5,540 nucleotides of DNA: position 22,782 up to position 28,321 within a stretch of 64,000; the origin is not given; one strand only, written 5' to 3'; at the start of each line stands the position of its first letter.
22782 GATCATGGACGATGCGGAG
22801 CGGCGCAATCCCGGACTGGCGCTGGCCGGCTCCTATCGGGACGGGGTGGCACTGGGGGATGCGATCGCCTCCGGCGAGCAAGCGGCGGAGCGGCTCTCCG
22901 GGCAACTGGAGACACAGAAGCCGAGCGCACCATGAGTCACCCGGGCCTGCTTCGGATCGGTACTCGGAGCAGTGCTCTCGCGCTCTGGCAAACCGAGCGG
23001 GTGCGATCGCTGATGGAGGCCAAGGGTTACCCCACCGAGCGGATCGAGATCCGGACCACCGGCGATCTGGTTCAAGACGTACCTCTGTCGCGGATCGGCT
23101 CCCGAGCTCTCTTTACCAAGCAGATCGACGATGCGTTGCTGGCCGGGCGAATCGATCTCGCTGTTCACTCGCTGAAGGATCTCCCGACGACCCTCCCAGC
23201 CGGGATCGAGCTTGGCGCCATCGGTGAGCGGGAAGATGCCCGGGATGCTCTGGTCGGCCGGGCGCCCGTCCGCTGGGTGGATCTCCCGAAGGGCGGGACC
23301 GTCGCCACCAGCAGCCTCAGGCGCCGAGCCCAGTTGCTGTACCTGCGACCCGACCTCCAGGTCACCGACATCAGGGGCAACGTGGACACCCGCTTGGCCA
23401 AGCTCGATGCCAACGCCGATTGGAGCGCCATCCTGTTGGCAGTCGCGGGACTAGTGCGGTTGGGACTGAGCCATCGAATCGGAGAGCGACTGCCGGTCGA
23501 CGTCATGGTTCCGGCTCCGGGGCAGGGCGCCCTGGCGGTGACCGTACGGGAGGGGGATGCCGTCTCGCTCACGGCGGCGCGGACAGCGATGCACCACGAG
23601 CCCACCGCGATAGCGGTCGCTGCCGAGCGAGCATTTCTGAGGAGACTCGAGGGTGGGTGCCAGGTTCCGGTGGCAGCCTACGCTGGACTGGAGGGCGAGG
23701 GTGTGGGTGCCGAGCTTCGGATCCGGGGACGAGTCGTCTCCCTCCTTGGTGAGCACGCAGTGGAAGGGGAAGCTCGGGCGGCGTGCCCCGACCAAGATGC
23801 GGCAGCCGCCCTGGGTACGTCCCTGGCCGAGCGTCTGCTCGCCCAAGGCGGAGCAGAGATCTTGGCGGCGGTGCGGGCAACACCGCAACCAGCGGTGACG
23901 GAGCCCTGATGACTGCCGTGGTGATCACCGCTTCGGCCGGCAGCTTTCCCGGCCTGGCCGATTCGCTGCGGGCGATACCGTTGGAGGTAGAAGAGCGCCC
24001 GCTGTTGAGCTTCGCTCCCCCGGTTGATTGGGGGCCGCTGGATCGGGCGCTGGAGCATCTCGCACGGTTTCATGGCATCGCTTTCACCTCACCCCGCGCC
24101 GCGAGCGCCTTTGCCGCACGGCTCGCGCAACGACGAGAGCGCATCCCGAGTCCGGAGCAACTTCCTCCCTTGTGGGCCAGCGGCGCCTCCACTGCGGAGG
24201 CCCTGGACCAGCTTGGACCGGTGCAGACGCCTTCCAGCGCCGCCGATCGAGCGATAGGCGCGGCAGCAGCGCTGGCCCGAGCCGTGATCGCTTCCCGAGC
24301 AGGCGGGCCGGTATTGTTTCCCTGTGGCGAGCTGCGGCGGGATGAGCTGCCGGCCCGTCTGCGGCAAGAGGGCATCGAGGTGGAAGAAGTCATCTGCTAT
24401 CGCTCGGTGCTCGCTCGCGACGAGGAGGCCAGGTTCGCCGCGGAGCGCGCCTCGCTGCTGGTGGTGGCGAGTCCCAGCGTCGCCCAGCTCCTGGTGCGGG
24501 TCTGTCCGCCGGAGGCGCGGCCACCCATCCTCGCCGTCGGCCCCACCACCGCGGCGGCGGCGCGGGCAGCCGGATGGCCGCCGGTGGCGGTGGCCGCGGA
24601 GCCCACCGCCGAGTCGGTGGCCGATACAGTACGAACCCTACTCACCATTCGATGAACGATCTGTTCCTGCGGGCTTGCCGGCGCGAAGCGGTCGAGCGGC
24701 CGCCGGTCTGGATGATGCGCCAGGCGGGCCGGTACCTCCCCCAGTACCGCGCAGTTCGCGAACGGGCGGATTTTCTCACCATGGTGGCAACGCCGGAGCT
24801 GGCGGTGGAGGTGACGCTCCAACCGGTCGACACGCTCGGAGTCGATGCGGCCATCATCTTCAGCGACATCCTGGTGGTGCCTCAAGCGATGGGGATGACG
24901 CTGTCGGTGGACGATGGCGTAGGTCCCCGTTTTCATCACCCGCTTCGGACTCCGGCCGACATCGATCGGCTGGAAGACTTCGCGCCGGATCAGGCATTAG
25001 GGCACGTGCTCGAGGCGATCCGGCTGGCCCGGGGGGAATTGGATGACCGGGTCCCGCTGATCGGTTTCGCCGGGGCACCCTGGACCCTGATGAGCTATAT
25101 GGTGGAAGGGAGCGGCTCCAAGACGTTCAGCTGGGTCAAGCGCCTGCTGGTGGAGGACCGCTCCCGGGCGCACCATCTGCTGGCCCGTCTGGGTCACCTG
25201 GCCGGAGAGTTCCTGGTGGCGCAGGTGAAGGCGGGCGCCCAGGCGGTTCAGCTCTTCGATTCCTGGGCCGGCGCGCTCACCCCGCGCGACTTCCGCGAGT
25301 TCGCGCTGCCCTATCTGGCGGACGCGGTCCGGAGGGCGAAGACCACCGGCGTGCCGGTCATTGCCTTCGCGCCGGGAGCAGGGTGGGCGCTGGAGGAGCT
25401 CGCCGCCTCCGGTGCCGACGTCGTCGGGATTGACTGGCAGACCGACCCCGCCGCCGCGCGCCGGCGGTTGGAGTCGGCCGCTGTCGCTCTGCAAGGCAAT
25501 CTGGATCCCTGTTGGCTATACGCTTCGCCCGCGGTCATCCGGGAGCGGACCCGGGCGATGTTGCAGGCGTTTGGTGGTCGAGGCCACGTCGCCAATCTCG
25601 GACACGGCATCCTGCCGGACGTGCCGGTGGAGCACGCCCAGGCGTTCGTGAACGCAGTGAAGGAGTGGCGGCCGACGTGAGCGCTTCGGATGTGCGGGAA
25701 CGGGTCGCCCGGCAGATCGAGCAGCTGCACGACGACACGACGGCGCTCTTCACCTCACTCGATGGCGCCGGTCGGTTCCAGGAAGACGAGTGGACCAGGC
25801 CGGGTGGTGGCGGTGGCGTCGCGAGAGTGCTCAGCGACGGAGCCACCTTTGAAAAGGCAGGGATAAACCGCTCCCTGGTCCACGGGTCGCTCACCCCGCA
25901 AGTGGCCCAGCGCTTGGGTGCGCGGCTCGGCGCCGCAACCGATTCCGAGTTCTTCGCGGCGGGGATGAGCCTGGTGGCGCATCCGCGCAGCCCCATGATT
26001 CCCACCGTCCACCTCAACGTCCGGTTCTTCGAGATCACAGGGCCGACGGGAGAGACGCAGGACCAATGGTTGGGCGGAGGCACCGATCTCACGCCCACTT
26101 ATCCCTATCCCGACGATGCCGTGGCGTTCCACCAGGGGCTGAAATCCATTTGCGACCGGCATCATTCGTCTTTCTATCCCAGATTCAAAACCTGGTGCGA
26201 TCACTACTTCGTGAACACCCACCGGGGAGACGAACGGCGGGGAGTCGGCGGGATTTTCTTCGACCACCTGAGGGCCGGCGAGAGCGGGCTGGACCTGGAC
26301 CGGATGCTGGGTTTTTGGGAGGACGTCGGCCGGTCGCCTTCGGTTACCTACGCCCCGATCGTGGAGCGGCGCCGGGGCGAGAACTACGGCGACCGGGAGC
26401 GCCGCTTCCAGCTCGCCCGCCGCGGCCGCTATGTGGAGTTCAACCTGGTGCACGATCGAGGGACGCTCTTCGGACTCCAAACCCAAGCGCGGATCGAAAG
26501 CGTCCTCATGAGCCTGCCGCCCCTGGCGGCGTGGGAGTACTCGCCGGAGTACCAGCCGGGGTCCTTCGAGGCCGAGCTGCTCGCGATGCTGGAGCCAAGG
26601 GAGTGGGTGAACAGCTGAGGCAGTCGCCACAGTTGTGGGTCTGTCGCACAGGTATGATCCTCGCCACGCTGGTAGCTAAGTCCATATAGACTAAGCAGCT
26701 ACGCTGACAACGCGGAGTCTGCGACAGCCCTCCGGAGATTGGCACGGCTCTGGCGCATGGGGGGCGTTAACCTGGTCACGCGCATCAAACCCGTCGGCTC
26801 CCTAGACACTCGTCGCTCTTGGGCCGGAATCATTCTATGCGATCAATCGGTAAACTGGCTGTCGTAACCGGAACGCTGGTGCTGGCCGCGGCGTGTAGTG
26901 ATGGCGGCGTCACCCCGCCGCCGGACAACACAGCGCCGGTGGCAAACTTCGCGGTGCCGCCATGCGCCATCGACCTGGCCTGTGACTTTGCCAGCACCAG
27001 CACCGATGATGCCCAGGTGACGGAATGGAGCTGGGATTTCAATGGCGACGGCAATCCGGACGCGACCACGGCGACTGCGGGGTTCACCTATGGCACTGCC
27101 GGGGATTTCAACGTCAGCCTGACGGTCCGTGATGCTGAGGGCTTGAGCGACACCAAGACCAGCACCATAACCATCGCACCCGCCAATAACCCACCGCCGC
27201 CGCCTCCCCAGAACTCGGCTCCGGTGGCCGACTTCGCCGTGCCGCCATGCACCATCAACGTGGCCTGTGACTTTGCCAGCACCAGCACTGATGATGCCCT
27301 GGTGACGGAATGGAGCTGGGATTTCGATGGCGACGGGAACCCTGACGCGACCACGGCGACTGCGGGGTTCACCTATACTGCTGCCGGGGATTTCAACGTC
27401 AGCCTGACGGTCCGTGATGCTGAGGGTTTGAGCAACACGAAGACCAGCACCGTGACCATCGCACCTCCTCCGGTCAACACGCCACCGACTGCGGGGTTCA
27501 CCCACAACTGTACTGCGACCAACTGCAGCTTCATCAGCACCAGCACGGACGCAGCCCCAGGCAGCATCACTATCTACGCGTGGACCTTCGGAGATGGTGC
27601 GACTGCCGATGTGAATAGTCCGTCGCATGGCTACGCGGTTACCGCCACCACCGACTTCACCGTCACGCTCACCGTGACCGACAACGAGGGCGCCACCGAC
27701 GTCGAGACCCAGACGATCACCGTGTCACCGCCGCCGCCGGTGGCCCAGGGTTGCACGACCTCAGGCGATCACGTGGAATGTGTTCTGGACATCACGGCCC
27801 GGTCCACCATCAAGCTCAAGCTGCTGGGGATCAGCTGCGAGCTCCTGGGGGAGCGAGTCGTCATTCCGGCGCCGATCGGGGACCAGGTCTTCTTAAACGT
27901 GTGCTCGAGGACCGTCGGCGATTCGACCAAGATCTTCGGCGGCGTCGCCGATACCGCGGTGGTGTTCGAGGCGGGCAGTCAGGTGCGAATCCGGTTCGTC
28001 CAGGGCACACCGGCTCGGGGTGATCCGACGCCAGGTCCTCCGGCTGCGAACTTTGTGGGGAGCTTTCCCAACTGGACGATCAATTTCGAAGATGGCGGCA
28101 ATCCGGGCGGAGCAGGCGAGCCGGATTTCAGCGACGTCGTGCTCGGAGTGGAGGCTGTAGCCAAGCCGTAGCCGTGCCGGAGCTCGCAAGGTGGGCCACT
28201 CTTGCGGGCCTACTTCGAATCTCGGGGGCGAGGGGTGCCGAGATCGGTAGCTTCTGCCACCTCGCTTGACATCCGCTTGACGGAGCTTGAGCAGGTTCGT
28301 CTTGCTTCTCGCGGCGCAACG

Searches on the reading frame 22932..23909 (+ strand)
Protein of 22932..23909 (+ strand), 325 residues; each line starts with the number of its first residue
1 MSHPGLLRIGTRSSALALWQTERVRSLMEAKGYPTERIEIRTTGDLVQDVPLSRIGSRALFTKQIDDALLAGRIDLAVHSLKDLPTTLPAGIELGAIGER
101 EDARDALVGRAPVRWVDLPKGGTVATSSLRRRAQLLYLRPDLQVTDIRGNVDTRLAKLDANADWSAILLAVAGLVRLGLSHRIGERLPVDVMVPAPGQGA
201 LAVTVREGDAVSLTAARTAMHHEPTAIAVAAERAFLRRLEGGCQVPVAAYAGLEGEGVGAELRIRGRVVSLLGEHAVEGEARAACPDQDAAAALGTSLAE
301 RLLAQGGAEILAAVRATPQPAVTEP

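Call 92: search_protein_families(library=pfam, proteins=[window:22932-23909:+], max_evalue=0.00001)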
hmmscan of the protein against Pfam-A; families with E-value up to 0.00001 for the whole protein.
window:22932-23909:+ (325 aa): 2 families
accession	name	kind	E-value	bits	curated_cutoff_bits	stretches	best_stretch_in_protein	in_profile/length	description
PF01379.25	Porphobil_deam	-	2.8e-77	259.4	22.1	1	7-210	1-203/207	Porphobilinogen deaminase, dipyromethane cofactor binding domain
PF03900.20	Porphobil_deamC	-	2.4e-16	60.3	26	1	227-303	2-73/74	Porphobilinogen deaminase, C-terminal domain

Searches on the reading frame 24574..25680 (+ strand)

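Call 92: search_protein_families(library=pfam, proteins=[window:24574-25680:+], max_evalue=0.00001)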
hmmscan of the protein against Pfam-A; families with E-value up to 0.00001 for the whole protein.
window:24574-25680:+ (368 aa): 1 family
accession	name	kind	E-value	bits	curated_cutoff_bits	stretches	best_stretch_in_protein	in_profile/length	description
PF01208.23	URO-D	-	2.1e-135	451.6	23.9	1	28-365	3-346/346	Uroporphyrinogen decarboxylase (URO-D)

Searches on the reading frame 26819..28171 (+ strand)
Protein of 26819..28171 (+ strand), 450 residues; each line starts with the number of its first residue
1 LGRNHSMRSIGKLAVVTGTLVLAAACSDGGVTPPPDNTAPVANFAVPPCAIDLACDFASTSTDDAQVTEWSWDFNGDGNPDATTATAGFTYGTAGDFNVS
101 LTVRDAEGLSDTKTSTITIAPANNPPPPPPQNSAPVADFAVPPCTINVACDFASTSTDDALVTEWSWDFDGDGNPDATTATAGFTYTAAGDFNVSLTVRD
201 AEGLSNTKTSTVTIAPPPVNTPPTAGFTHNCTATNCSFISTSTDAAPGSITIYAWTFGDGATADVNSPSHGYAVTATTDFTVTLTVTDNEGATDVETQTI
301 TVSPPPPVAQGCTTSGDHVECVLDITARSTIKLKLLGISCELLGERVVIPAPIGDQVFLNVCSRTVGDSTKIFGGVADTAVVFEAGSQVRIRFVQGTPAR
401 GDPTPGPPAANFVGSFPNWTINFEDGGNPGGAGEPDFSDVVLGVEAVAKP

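Call 92: search_protein_families(library=pfam, proteins=[window:26819-28171:+], max_evalue=0.00001)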
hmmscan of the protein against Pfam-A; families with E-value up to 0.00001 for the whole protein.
window:26819-28171:+ (450 aa): 4 families
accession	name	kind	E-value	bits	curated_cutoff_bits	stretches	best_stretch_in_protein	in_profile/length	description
PF18911.6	PKD_4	-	5.3e-37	126.2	27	3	221-302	2-85/85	PKD domain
PF00801.26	PKD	-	6.3e-22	77.8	23.5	3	61-116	24-78/80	PKD domain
PF22352.2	K319L-like_PKD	-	9.1e-09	35.6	27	0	242-302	21-84/84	K319L-like, PKD domain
PF08329.16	ChitinaseA_N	-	1.3e-06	28.5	21.2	0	78-120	67-108/133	Chitinase A, N-terminal domain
